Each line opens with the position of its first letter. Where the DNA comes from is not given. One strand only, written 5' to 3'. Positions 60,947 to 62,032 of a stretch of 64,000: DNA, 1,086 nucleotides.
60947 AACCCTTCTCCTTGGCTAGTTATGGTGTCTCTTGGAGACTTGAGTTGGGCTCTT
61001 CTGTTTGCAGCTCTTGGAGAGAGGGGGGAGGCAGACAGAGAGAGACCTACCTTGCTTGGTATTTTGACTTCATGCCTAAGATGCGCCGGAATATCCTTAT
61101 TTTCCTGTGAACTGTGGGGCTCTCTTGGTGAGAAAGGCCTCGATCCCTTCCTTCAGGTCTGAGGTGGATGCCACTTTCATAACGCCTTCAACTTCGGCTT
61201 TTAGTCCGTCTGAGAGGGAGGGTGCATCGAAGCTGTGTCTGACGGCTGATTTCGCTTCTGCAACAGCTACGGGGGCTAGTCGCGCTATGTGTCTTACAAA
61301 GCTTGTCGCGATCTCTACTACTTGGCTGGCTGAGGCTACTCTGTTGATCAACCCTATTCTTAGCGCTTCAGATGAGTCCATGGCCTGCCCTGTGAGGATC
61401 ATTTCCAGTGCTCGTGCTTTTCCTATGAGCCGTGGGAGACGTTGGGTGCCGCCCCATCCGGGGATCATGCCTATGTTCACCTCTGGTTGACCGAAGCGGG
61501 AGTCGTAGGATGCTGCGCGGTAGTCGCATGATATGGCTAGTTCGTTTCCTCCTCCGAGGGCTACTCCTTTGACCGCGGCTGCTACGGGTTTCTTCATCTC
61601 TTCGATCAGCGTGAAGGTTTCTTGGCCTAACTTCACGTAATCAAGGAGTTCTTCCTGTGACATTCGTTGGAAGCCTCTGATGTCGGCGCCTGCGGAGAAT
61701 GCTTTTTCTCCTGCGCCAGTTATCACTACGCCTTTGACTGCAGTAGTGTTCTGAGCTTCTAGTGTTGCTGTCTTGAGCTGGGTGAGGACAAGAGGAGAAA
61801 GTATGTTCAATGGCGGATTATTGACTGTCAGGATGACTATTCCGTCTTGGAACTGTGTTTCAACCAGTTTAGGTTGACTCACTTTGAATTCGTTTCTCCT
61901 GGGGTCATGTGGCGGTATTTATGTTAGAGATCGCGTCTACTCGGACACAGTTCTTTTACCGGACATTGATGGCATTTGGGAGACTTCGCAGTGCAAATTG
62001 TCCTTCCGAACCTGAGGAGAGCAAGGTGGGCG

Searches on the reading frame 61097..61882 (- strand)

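Call 69: search_protein_families(library=pfam, proteins=[window:61097-61882:-], max_evalue=0.0001)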
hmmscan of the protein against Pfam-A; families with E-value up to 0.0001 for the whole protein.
window:61097-61882:- (261 aa): 2 families
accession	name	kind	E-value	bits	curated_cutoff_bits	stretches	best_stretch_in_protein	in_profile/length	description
PF00378.25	ECH_1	-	3.8e-61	207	27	1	11-260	2-250/251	Enoyl-CoA hydratase/isomerase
PF16113.10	ECH_2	-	4.1e-36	125.6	27.2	1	17-193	3-182/335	Enoyl-CoA hydratase/isomerase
